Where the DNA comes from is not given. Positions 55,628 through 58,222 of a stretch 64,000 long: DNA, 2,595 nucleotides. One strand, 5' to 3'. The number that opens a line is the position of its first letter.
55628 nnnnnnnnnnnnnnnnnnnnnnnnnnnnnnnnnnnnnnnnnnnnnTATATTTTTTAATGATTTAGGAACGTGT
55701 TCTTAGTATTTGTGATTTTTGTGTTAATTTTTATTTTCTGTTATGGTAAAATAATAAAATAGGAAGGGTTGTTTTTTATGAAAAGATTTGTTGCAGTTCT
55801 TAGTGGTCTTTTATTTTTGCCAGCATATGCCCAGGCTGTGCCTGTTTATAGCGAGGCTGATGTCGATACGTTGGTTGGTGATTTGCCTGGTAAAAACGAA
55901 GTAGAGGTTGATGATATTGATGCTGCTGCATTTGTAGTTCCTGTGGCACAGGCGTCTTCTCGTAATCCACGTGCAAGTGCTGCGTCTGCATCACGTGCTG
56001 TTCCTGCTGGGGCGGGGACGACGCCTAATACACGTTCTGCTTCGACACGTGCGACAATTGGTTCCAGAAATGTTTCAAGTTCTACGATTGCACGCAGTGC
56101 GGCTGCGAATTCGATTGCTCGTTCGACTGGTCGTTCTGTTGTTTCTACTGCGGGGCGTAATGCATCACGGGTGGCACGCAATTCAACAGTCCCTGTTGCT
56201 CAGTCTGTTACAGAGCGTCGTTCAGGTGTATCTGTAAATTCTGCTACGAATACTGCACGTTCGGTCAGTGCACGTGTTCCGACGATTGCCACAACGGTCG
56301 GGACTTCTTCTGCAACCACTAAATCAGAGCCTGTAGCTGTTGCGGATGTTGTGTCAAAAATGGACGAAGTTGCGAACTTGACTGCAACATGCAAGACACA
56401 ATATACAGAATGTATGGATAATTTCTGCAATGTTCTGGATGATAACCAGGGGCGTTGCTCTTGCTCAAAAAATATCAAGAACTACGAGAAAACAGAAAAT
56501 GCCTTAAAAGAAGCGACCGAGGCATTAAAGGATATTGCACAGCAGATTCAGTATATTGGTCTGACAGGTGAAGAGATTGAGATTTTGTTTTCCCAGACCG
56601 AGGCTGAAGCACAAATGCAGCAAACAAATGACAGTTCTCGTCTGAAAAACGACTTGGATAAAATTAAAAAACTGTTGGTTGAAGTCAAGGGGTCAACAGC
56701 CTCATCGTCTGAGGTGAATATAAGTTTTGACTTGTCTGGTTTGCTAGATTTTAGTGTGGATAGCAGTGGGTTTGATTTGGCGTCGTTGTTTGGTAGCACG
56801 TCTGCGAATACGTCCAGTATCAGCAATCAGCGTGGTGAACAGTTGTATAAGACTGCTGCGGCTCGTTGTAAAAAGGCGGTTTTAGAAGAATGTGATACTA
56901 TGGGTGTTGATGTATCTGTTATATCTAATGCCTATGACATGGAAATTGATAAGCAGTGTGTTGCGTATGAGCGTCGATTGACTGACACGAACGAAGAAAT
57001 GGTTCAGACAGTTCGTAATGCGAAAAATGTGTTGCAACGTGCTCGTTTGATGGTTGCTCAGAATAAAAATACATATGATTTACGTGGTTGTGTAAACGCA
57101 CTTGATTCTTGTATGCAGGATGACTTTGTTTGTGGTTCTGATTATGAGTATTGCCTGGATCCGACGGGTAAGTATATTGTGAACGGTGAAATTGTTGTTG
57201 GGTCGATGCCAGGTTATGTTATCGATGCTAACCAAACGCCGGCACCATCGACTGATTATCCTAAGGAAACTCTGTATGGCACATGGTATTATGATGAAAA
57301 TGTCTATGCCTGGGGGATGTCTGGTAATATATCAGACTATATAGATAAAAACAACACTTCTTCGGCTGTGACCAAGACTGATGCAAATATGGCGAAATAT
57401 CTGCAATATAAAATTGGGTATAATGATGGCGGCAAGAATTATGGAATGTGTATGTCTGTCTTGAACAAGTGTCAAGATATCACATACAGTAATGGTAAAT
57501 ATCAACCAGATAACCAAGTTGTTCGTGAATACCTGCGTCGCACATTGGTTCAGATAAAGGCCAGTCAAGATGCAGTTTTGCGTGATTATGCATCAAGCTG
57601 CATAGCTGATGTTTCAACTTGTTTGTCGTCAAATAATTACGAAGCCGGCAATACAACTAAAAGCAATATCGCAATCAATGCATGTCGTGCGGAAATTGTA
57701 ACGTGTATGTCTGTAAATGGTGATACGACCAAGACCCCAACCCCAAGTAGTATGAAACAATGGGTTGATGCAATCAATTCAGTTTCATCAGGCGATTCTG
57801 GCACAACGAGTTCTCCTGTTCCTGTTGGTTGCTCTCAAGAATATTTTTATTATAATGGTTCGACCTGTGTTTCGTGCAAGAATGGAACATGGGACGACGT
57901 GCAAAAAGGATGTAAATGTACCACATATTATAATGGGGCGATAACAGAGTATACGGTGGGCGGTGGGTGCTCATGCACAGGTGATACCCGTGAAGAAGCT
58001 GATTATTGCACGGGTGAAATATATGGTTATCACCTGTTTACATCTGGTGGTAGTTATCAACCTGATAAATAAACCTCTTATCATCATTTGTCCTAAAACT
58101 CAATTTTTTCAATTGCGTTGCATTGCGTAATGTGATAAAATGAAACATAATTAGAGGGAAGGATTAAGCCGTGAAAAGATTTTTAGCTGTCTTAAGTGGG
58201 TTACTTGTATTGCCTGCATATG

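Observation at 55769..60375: Tandem pair of large secreted Cys-rich paralogs with a conserved core and diverging Arg/Ser/Ala/Thr-rich N-terminal regions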

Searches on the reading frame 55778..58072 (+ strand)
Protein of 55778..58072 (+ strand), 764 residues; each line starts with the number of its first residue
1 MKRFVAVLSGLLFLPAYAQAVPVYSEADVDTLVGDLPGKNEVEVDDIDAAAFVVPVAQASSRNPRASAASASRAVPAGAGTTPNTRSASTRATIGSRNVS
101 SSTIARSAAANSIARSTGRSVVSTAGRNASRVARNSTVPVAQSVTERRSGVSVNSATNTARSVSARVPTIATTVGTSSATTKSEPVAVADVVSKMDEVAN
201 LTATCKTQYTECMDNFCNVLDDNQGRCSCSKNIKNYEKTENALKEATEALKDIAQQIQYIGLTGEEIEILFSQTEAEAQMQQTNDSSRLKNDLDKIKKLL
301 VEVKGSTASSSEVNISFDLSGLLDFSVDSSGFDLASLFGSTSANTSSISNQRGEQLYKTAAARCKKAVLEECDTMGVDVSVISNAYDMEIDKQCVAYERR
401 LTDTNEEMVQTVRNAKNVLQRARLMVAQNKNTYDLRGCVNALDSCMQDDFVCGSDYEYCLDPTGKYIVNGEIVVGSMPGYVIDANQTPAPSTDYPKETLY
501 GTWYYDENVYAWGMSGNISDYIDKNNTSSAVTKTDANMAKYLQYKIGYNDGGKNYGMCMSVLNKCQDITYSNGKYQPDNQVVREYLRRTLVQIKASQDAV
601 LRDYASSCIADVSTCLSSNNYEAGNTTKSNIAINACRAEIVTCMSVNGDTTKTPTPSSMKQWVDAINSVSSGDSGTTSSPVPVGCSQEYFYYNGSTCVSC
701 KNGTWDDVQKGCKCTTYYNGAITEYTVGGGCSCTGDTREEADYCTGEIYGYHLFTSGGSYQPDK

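Call 5: search_protein_families(library=pfam, proteins=[window:55778-58072:+], max_evalue=0.01)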
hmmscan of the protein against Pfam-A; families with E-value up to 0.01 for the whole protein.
window:55778-58072:+ (764 aa): 0 families

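Call 6: search_protein_families(library=ncbifam, proteins=[window:55778-58072:+], max_evalue=0.1)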
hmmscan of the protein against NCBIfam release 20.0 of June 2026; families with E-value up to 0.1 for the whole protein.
window:55778-58072:+ (764 aa): 1 family
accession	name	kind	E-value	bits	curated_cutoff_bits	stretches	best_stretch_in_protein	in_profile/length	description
NF045982.1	Mbov0283_fam_LP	subfamily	0.05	14.1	65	0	191-255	51-116/117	Mbov_0283/Mbov_0339 family surface lipoprotein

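Call 7: find_homologous_proteins(query=window:55778-58072:+, max_evalue=0.001)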
Query window:55778-58072:+ (764 aa): 1268 proteins with E <= 0.001 among 8000 candidates; the best 120 are listed.
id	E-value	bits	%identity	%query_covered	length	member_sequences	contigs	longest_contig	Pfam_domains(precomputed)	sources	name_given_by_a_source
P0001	0.0e+0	1594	95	100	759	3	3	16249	-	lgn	-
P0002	0.0e+0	1238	75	99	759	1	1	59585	-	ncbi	-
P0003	4.0e-274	929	61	95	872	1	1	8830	-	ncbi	-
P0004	1.1e-273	928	66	88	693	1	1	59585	-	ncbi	-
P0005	1.2e-273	928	61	96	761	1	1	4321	-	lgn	-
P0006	2.8e-271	920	64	87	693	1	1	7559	-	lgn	-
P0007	1.8e-267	907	61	96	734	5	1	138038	-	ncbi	-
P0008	7.7e-246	836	62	84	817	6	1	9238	-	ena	-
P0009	3.5e-242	824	58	87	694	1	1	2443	-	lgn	-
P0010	4.9e-242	823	60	87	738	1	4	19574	-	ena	-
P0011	5.6e-241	820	59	87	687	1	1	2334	-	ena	-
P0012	9.4e-241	819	59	87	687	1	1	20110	-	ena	-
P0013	1.3e-240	819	59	87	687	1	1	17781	-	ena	-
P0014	1.4e-240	819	58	87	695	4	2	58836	-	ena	-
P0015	1.5e-240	818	59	87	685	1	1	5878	-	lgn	-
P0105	4.1e-238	810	59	88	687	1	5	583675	-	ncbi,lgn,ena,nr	ncbi:MAG: hypothetical protein IJW84_00495 [Alphaproteobacteria bacterium]|nr:hypothetical protein [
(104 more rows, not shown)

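Call 8: search_solved_structures(query=window:55778-58072:+, max_evalue=1)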
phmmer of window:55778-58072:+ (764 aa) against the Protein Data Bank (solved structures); distinct sequences matched with E-value up to 1: 0.

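Call 13: find_encoding_contigs(protein=P0007, flank=10000, max_places=4)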
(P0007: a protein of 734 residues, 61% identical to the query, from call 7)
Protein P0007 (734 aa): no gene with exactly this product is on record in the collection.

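Call 14: find_encoding_contigs(protein=P0002, flank=10000, max_places=3)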
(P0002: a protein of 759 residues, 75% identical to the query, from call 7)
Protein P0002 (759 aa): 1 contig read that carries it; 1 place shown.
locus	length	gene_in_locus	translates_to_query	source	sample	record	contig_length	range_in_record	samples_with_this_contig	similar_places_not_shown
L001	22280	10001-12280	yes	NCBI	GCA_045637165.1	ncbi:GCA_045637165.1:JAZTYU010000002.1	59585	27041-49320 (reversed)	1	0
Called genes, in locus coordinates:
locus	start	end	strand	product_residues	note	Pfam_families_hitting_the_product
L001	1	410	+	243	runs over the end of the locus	PF01416:PseudoU_synth_1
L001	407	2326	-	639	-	PF13567:DUF4131, PF03772:Competence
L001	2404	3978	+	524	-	PF06418:CTP_synth_N, PF00117:GATase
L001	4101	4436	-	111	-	-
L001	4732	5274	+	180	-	PF02381:MraZ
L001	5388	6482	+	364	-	-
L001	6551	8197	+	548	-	-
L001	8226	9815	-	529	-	PF13091:PLDc_2, PF00614:PLDc (weak)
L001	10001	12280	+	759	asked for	-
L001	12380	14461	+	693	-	-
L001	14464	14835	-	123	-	-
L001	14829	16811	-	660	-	PF05649:Peptidase_M13_N, PF01431:Peptidase_M13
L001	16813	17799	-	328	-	PF04055:Radical_SAM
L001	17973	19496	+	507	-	PF17251:Pom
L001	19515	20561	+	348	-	PF13406:SLT_2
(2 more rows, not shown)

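Call 15: find_encoding_contigs(protein=P0105, flank=10000, max_places=3)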
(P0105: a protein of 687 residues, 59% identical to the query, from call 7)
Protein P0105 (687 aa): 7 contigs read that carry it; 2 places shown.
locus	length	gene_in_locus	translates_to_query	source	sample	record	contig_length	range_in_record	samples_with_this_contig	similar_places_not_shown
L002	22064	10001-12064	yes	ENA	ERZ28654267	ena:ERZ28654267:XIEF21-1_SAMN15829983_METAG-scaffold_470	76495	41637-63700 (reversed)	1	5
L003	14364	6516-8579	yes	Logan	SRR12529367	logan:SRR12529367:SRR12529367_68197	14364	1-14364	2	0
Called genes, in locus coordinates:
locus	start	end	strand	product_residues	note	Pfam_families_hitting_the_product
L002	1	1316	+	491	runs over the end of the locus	PF01336:tRNA_anti-codon, PF00152:tRNA-synt_2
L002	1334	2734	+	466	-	-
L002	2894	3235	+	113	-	PF00313:CSD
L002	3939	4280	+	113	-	PF07699:Ephrin_rec_like (weak)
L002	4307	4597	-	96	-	PF18291:HU-HIG, PF00216:Bac_DNA_binding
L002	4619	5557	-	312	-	PF00108:Thiolase_N (weak), PF08545:ACP_syn_III, PF08541:ACP_syn_III_C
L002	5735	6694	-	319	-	PF11899:DUF3419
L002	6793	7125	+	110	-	-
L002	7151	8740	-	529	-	PF13091:PLDc_2, PF00614:PLDc (weak)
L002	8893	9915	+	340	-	PF01073:3Beta_HSD, PF01370:Epimerase, PF02719:Polysacc_synt_2, PF04321:RmlD_sub_bind, PF13460:NAD_binding_10 (weak), PF16363:GDP_Man_Dehyd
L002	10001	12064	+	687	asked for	-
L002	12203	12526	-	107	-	PF01541:GIY-YIG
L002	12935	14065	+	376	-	-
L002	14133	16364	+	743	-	PF00521:DNA_topoisoIV, PF03989:DNA_gyraseA_C (faint)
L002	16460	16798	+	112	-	PF01250:Ribosomal_S6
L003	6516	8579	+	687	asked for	-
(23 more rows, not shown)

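Call 28: find_related_loci(query=A1, collection=genome_contigs, flank=8000)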
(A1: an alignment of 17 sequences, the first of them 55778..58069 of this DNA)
Query A1 (764 aa) in genome_contigs; peptide patterns used: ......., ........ (x = any residue, [..] = any of these).
245 stretches matched a pattern; 196 encode a relative of the query (tblastn E <= 1e-3); the best 80 are kept; 80 distinct loci.
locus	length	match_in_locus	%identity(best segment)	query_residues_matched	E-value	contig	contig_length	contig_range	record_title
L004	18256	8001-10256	75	1-760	0e+0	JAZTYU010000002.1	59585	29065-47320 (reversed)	MAG: Candidatus Enterousia sp. isolate T1900045325_YK20190014.MAGScoT_cleanbin_000039 SGB_6437_k141_1025180, whole genom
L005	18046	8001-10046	58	1-666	0e+0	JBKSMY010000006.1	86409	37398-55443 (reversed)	MAG: Alphaproteobacteria bacterium isolate KS320-82 k141_2534286, whole genome shotgun sequence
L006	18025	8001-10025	59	1-666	0e+0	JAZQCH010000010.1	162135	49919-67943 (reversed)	MAG: Candidatus Enterousia sp. isolate T1900044638_TS20190104.MAGScoT_cleanbin_000052 SGB_1211_k141_1018789, whole genom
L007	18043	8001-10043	58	1-666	0e+0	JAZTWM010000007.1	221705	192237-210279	MAG: Candidatus Enterousia sp. isolate T1900045333_YK20190022.MAGScoT_cleanbin_000042 SGB_6555_k141_849587, whole genome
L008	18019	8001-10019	56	1-663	0e+0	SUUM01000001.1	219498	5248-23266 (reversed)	MAG: Alphaproteobacteria bacterium isolate SIG46 NODE_180_length_219498_cov_7.274562, whole genome shotgun sequence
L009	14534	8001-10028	57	1-666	0e+0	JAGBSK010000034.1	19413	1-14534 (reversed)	MAG: Alphaproteobacteria bacterium isolate RGIG9404 Yak_Cecum-1__c614490, whole genome shotgun sequence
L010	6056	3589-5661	55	1-664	0e+0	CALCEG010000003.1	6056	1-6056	MAG TPA_asm: uncultured Alphaproteobacteria bacterium isolate SRR6425765_bin.98_CONCOCT_v1.1_MAG genome assembly, contig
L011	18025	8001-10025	56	1-666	0e+0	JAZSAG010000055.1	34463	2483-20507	MAG: Candidatus Enterousia sp. isolate T1900044938_TS20190404.MAGScoT_cleanbin_000029 SGB_3452_k141_74266, whole genome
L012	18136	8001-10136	53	1-682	0e+0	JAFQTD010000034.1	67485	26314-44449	MAG: Alphaproteobacteria bacterium isolate RGIG2127 Goat_Colon-5__c363273, whole genome shotgun sequence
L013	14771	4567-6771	52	1-712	0e+0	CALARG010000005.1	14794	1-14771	MAG TPA_asm: uncultured Alphaproteobacteria bacterium isolate SRR6425825_bin.15_CONCOCT_v1.1_MAG genome assembly, contig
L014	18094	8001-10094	54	1-663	0e+0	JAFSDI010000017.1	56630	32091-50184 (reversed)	MAG: Alphaproteobacteria bacterium isolate RGIG3039 Goat_Rectum-4__c502885, whole genome shotgun sequence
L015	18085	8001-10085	55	1-666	0e+0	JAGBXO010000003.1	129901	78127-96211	MAG: Alphaproteobacteria bacterium isolate RGIG9538 Yak_Colon-2__c92938, whole genome shotgun sequence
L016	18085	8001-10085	54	1-666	0e+0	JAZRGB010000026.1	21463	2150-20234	MAG: Candidatus Enterousia sp. isolate T1900045493_YK20190187.MAGScoT_cleanbin_000028 SGB_7394_k141_2119346, whole genom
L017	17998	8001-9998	54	1-663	0e+0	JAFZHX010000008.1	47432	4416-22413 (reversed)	MAG: Alphaproteobacteria bacterium isolate RGIG7782 Water_buffalos_Rectum.Co__c378225, whole genome shotgun sequence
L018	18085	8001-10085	53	1-665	0e+0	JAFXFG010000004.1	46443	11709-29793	MAG: Alphaproteobacteria bacterium isolate RGIG6362 Sheep_Rectum-4__c141157, whole genome shotgun sequence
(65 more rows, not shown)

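Call 33: predict_structure(alignment_id=A1)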
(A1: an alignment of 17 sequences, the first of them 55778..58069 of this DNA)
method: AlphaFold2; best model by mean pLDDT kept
length: 764 residues; sequences in the alignment: 17
mean_pLDDT: 46.3   pTM: 0.35
mean pLDDT of the five models: 46.3, 45.7, 41.4, 37.8, 36.8
residues with pLDDT >= 90: 0; 70-90: 76; 50-70: 255; < 50: 433
segments of 3 or more residues with pLDDT < 50: 1-198, 216-237, 303-357, 393-397, 448-516, 646-652, 668-690, 692-696, 733-764
pLDDT, mean of each block of 10 residues (from residue 1): 35 29 25 26 25 25 26 26 28 27 25 24 26 26 25 26 27 32 36 44 55 49 41 46 53 54 60 63 55 61 39 32 30 33 36 46 57 54 52 49 57 65 60 64 58 38 36 35 34 41 44 51 75 67 74 70 69 77 73 54 54 72 74 75 50 57 54 34 41 50 62 61 60 46 38 31 29
secondary structure, 60 per line:
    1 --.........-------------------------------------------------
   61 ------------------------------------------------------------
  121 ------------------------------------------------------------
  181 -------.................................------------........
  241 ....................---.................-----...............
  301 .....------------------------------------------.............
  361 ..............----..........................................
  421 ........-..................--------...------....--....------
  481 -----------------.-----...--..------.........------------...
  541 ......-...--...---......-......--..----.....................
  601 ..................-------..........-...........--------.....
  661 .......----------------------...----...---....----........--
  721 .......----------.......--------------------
elements in order (helices of 4 or more, strands of 3 or more residues): H3-11 H188-220 H233-260 H264-280 H286-305 H348-374 H379-428 H430-447 E465-468 E471-474 E504-506 H518-525 H538-546 E548-550 E553-555 H559-564 H566-569 H580-618 H626-635 H637-647 H656-667 E690-692 E697-699 E703-706 E711-718 E721-727 H738-744
